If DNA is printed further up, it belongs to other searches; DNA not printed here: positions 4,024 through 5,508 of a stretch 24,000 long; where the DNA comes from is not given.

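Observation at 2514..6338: Four-gene envelope-spanning cluster of unassigned function (2 paralogous 9-TM proteins, OM barrel, secreted CHI-fold protein)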

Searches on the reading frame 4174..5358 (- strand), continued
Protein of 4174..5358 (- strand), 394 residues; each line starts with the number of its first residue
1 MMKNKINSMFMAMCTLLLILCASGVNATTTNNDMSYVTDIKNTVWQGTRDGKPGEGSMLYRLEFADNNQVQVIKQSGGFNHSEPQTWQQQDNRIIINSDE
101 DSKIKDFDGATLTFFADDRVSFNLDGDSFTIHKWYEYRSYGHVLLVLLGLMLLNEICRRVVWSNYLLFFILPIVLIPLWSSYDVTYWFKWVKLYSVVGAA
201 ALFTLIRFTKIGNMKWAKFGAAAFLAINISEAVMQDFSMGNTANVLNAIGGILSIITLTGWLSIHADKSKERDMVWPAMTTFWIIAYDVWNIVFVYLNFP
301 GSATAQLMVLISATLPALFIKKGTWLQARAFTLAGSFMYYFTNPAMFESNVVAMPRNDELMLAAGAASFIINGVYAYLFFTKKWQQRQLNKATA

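Call 72: search_protein_families(library=ncbifam, proteins=[L020:10701-11573:+, L036:6571-7578:+, L051:7099-7896:+, L060:7819-8712:+, L071:9310-10269:-, L060:6768-7817:+, L060:8718-10454:+, L060:10480-11547:+, L058:2202-3050:+, L058:5508-7457:+], max_evalue=0.00001)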
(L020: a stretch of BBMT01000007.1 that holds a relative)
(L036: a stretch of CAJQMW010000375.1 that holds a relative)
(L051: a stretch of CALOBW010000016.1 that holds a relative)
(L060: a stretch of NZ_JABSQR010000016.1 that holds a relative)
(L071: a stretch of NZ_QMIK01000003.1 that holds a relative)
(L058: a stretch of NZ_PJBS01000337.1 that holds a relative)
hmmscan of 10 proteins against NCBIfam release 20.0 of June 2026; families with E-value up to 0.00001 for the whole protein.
L020:10701-11573:+ (290 aa): 9 families
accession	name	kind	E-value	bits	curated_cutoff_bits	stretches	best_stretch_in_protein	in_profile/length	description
NF004514.1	PRK05855.1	equivalog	1.2e-17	63.7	455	1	26-120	14-112/578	SDR family oxidoreductase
NF002938.0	PRK03592.1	equivalog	1.6e-15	57.2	241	1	22-130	18-127/298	haloalkane dehalogenase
TIGR01738.1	bioH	equivalog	1.7e-10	40.9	206.95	1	30-130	1-96/245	pimeloyl-ACP methyl ester esterase BioH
NF051488.1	bifunc_PcaDC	exception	5.4e-10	38.9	390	1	27-277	5-253/375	bifunctional 3-oxoadipate enol-lactonase/4-carboxymuconolactone decarboxylase PcaDC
NF051487.1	bifunc_PcaCD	exception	1.2e-07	31.2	430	0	29-128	167-267/413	bifunctional 4-carboxymuconolactone decarboxylase/3-oxoadipate enol-lactonase PcaCD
TIGR03695.1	menH_SHCHC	equivalog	3.4e-07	29.9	208.55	0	34-128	3-100/252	2-succinyl-6-hydroxy-2,4-cyclohexadiene-1-carboxylate synthase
NF007674.0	PRK10349.1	equivalog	7.7e-07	29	449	1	23-154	3-129/256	pimeloyl-ACP methyl ester esterase BioH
NF011457.0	PRK14875.1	equivalog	2.7e-06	26.6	307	1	22-127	118-226/372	acetoin dehydrogenase dihydrolipoyllysine-residue acetyltransferase subunit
TIGR02427.1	protocat_pcaD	equivalog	4.9e-06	26.1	255.85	0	30-128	10-108/251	3-oxoadipate enol-lactonase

L036:6571-7578:+ (335 aa): 25 families
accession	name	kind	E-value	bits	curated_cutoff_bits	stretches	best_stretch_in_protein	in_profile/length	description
NF004514.1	PRK05855.1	equivalog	2.1e-28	99.3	455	1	49-324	5-287/578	SDR family oxidoreductase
NF002938.0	PRK03592.1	equivalog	3.2e-24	85.8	241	1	44-167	10-131/298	haloalkane dehalogenase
NF002043.0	PRK00870.1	subfamily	6.4e-21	75.1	265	1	49-325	29-299/302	haloalkane dehalogenase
NF050089.1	i_nPHAscl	equivalog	7.5e-21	74.4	300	1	53-171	6-123/288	intracellular short-chain-length polyhydroxyalkanoate depolymerase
NF011457.0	PRK14875.1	equivalog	2.2e-20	72.9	307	1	43-163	109-229/372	acetoin dehydrogenase dihydrolipoyllysine-residue acetyltransferase subunit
NF002873.0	PRK03204.1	equivalog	4.2e-20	72.2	466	1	48-162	18-131/286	haloalkane dehalogenase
NF051488.1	bifunc_PcaDC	exception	5.7e-19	68.5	390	1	63-166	11-112/375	bifunctional 3-oxoadipate enol-lactonase/4-carboxymuconolactone decarboxylase PcaDC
TIGR02427.1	protocat_pcaD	equivalog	7.2e-18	64.9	255.85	1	56-167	2-114/251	3-oxoadipate enol-lactonase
TIGR03695.1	menH_SHCHC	equivalog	1.4e-16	60.7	208.55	1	64-168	2-106/252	2-succinyl-6-hydroxy-2,4-cyclohexadiene-1-carboxylate synthase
TIGR03056.1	bchO_mg_che_rel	equivalog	3.7e-16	58.9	172.55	1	53-165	15-128/278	alpha/beta fold hydrolase BchO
NF045632.1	hydroxlase_HsaD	equivalog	7.5e-16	57.9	400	1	47-164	15-136/290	4,5:9,10-diseco-3-hydroxy-5,9,17-trioxoandrosta-1(10),2-diene-4-oate hydrolase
TIGR03611.1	RutD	equivalog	1.2e-15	57.6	238.5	1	57-165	6-113/258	pyrimidine utilization protein D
NF051487.1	bifunc_PcaCD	exception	7e-15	55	430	1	66-167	174-273/413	bifunctional 4-carboxymuconolactone decarboxylase/3-oxoadipate enol-lactonase PcaCD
TIGR03343.1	biphenyl_bphD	equivalog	1.1e-12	47.8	462.15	1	52-180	18-147/282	2-hydroxy-6-oxo-6-phenylhexa-2,4-dienoate hydrolase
TIGR01250.1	pro_imino_pep_2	subfamily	1.2e-12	48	167.65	1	49-165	7-129/288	proline iminopeptidase-family hydrolase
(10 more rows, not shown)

L051:7099-7896:+ (265 aa): 3 families
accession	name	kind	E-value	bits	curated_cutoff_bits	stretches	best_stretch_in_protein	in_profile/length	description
NF004514.1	PRK05855.1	equivalog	8.8e-22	77.4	455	1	18-107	21-113/578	SDR family oxidoreductase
NF002938.0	PRK03592.1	equivalog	8.5e-14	51.6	241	1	10-114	22-125/298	haloalkane dehalogenase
NF002043.0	PRK00870.1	subfamily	4.1e-08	33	265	1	18-117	45-147/302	haloalkane dehalogenase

L060:7819-8712:+ (297 aa): 25 families
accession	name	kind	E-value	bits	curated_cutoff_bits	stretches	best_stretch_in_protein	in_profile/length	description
NF002938.0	PRK03592.1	equivalog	6.2e-49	166.9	241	1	12-296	9-292/298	haloalkane dehalogenase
NF002043.0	PRK00870.1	subfamily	2.6e-42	145.3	265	1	12-295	18-300/302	haloalkane dehalogenase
NF002873.0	PRK03204.1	equivalog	2.8e-40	138.5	466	2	9-138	10-136/286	haloalkane dehalogenase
TIGR01250.1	pro_imino_pep_2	subfamily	4.2e-23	82.3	167.65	1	29-137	21-130/288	proline iminopeptidase-family hydrolase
NF050089.1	i_nPHAscl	equivalog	7.2e-23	81.1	300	1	21-138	5-119/288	intracellular short-chain-length polyhydroxyalkanoate depolymerase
NF045632.1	hydroxlase_HsaD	equivalog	1.1e-19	70.5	400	1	24-143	25-144/290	4,5:9,10-diseco-3-hydroxy-5,9,17-trioxoandrosta-1(10),2-diene-4-oate hydrolase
NF045948.1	ProImpepThrmp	equivalog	1e-17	64.5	500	1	30-135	21-127/291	proline iminopeptidase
TIGR02427.1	protocat_pcaD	equivalog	3.1e-17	62.8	255.85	1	49-138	29-114/251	3-oxoadipate enol-lactonase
TIGR03343.1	biphenyl_bphD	equivalog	3.3e-17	62.6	462.15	1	24-148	21-146/282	2-hydroxy-6-oxo-6-phenylhexa-2,4-dienoate hydrolase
TIGR03056.1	bchO_mg_che_rel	equivalog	1.5e-16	60.2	172.55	1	18-293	11-277/278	alpha/beta fold hydrolase BchO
NF045945.1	ProImpepLactob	equivalog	2.7e-16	59.9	400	1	32-137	26-132/293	proline iminopeptidase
NF011457.0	PRK14875.1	equivalog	6.7e-15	54.9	307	1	22-138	119-233/372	acetoin dehydrogenase dihydrolipoyllysine-residue acetyltransferase subunit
NF051487.1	bifunc_PcaCD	exception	1e-13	51.2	430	1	33-294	172-412/413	bifunctional 4-carboxymuconolactone decarboxylase/3-oxoadipate enol-lactonase PcaCD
NF004514.1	PRK05855.1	equivalog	1e-13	50.8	455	1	32-115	21-103/578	SDR family oxidoreductase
TIGR03611.1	RutD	equivalog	1.4e-13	50.8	238.5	1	32-136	12-113/258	pyrimidine utilization protein D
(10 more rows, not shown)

L071:9310-10269:- (319 aa): 21 families
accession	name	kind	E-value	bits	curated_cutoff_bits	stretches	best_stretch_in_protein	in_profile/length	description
NF004514.1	PRK05855.1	equivalog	1.6e-22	79.8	455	1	41-317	6-288/578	SDR family oxidoreductase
NF002873.0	PRK03204.1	equivalog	2.8e-19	69.5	466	1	21-151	1-126/286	haloalkane dehalogenase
NF002938.0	PRK03592.1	equivalog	2e-18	66.8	241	1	34-318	9-291/298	haloalkane dehalogenase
NF002043.0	PRK00870.1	subfamily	1.6e-17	63.9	265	1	42-163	31-152/302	haloalkane dehalogenase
NF011457.0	PRK14875.1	equivalog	2.9e-14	52.8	307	1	29-155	104-227/372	acetoin dehydrogenase dihydrolipoyllysine-residue acetyltransferase subunit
NF050089.1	i_nPHAscl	equivalog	5.2e-14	52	300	1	43-160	5-118/288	intracellular short-chain-length polyhydroxyalkanoate depolymerase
TIGR03343.1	biphenyl_bphD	equivalog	1.5e-13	50.6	462.15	1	44-317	19-281/282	2-hydroxy-6-oxo-6-phenylhexa-2,4-dienoate hydrolase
NF051488.1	bifunc_PcaDC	exception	1.6e-13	50.6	390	1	83-318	37-252/375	bifunctional 3-oxoadipate enol-lactonase/4-carboxymuconolactone decarboxylase PcaDC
TIGR02427.1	protocat_pcaD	equivalog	2.4e-13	50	255.85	1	83-161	38-114/251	3-oxoadipate enol-lactonase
NF051487.1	bifunc_PcaCD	exception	2.2e-12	46.8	430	1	82-170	196-280/413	bifunctional 4-carboxymuconolactone decarboxylase/3-oxoadipate enol-lactonase PcaCD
TIGR03611.1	RutD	equivalog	2.3e-11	43.5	238.5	1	64-159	21-113/258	pyrimidine utilization protein D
NF007954.0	PRK10673.1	equivalog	8.7e-11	41.6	399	0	82-158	40-113/255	esterase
TIGR03695.1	menH_SHCHC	equivalog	1.2e-10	41.2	208.55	1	58-316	4-251/252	2-succinyl-6-hydroxy-2,4-cyclohexadiene-1-carboxylate synthase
NF045632.1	hydroxlase_HsaD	equivalog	3.1e-10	39.5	400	1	30-317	7-289/290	4,5:9,10-diseco-3-hydroxy-5,9,17-trioxoandrosta-1(10),2-diene-4-oate hydrolase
TIGR01250.1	pro_imino_pep_2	subfamily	8.6e-10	38.6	167.65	1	37-316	4-287/288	proline iminopeptidase-family hydrolase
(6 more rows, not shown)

L060:6768-7817:+ (349 aa): 11 families
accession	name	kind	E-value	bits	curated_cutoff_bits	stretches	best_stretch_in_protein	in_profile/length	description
NF006720.0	PRK09258.1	equivalog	4.4e-151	502.9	285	1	1-349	1-338/338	3-oxoacyl-ACP synthase III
NF006829.0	PRK09352.1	subfamily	4.9e-34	117.8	249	1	46-348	38-320/322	beta-ketoacyl-ACP synthase 3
TIGR00747.1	fabH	subfamily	8.4e-27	94.1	292.1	1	47-341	37-314/322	beta-ketoacyl-ACP synthase III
NF004623.0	PRK05963.1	equivalog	2.4e-24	86.2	437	1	32-341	25-320/328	beta-ketoacyl-ACP synthase III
NF005541.0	PRK07204.1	equivalog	2.9e-21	76.2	402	1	32-342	24-322/329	beta-ketoacyl-ACP synthase III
NF005308.0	PRK06840.1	equivalog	1.5e-11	43.9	315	1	43-341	35-327/339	3-oxoacyl-ACP synthase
NF005703.0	PRK07515.1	equivalog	2.1e-11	43.3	304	1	60-152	95-185/373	beta-ketoacyl-ACP synthase III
NF003274.0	PRK04262.1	equivalog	1.7e-09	37.2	244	1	66-155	56-145/347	hydroxymethylglutaryl-CoA synthase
TIGR01930.1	AcCoA-C-Actrans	subfamily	8.6e-09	34.8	240.55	1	66-155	26-115/385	acetyl-CoA C-acyltransferase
NF006516.0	PRK08963.1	equivalog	2.7e-07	29.8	560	1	68-166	44-141/436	acetyl-CoA C-acyltransferase FadI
NF009519.0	PRK12880.1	equivalog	1.4e-06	27.8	436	1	46-147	45-146/353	beta-ketoacyl-ACP synthase III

L060:8718-10454:+ (578 aa): 91 families (the best 25 are shown)
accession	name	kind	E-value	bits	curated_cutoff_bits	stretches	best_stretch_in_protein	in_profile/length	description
NF045785.1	OlefBLtnSynShew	equivalog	3.4e-289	959.9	850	1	11-571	2-552/552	olefin beta-lactone synthetase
NF006754.0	PRK09274.1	equivalog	1.7e-238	792.3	478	1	8-574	3-551/555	fatty acid CoA ligase family protein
NF045786.1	OlefBLtnSynXan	equivalog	2.5e-174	580.7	900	1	11-573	2-544/544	olefin beta-lactone synthetase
NF004837.0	PRK06187.1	subfamily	1.5e-43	148.9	476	1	178-527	156-484/531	long-chain-fatty-acid--CoA ligase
TIGR01733.1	AA-adenyl-dom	subfamily_domain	1.3e-38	132.9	317.4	1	48-476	4-388/409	amino acid adenylation domain-containing protein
NF006181.0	PRK08314.1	subfamily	1.2e-29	103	705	1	42-516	48-504/563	long-chain-fatty-acid--CoA ligase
NF052269.1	Staph_lig_FadD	equivalog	8e-29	100.3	650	1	178-506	136-435/499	long-chain-fatty-acid--CoA ligase FadD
NF009233.0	PRK12583.1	subfamily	5.7e-28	97.6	832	1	15-525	23-510/558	fatty acid CoA ligase family protein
NF006182.0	PRK08316.1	subfamily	1.2e-27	96.7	663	1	18-502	19-453/523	fatty acyl-CoA synthetase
NF005676.0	PRK07470.1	equivalog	1.9e-27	96.1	774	1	5-529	15-493/544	acyl-CoA synthetase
NF005801.1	PRK07656.1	equivalog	9.5e-27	93.8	657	1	43-501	26-438/500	FadD3 family acyl-CoA ligase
NF002966.0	PRK03640.1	equivalog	1.5e-26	93.1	556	1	177-503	126-419/483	o-succinylbenzoate--CoA ligase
TIGR01923.1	menE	equivalog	1.7e-26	93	330.15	1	47-502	3-384/442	o-succinylbenzoate--CoA ligase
NF005702.0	PRK07514.1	subfamily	6e-25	87.6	558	1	43-529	29-464/506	malonyl-CoA synthase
TIGR03098.1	ligase_PEP_1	hypoth_equivalog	1.2e-24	86.7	592.35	1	16-528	6-481/517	acyl-CoA ligase (AMP-forming), exosortase A system-associated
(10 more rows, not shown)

L060:10480-11547:+ (355 aa): 17 families
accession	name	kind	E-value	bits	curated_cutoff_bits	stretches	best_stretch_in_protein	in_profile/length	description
NF042423.1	oxyalk_red_Shew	equivalog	1.2e-184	612.9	580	1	15-345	1-331/331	2-alkyl-3-oxoalkanoate reductase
NF042422.1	oxyalk_red_OleD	equivalog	1.2e-118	396.2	580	1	26-348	4-327/329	2-alkyl-3-oxoalkanoate reductase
TIGR03466.1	HpnA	hypoth_equivalog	8.4e-42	143.2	367.65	1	24-334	2-307/327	hopanoid-associated sugar epimerase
TIGR04180.1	EDH_00030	hypoth_equivalog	1e-20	74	475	1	26-268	2-253/297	NAD-dependent 4,6-dehydratase LegB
NF052578.1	StrlDmthSdmBMthl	equivalog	3e-18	66.6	600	1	25-335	3-309/328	sterol demethylase protein SdmB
TIGR01179.1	galE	equivalog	2.4e-16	59.5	262.3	1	26-184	3-172/332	UDP-glucose 4-epimerase GalE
NF004520.0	PRK05865.1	equivalog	1e-13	50.1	1509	1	27-229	5-165/854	sugar epimerase family protein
TIGR01746.1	Thioester-redct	subfamily_domain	1.1e-13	51.1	213.35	1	83-190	87-197/371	thioester reductase domain-containing protein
NF058621.1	DiazavRedAvaA7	equivalog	7.9e-12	45.4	400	1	26-286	4-262/304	3-diazoavenalumate denitrifying reductase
TIGR01181.1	dTDP_gluc_dehyt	equivalog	1.4e-11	44.1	365.1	1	27-344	4-306/321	dTDP-glucose 4,6-dehydratase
TIGR02622.1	CDP_4_6_dhtase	equivalog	1.2e-08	34.6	278.45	1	22-171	4-166/352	CDP-glucose 4,6-dehydratase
TIGR02197.1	heptose_epim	equivalog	9.2e-08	31.6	274.6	1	27-195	3-177/316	ADP-glyceromanno-heptose 6-epimerase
TIGR01214.1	rmlD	equivalog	2.8e-07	29.9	224.05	1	26-176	3-141/285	dTDP-4-dehydrorhamnose reductase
TIGR03589.1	PseB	equivalog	3.4e-06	26.2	407.75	0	68-133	58-126/324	UDP-N-acetylglucosamine 4,6-dehydratase (inverting)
NF047350.1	aureusi_NRPS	equivalog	4.1e-06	23.9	2500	0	65-180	2090-2207/2373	aureusimine non-ribosomal peptide synthetase AusA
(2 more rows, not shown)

L058:2202-3050:+ (282 aa): 0 families

L058:5508-7457:+ (649 aa): 2 families
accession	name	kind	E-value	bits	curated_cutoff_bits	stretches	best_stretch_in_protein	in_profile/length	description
NF010584.0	PRK13977.1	equivalog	1.6e-232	773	567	1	54-618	14-573/577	oleate hydratase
TIGR01813.1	flavo_cyto_c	subfamily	1.5e-06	27.2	285.45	0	65-104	2-38/444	flavocytochrome c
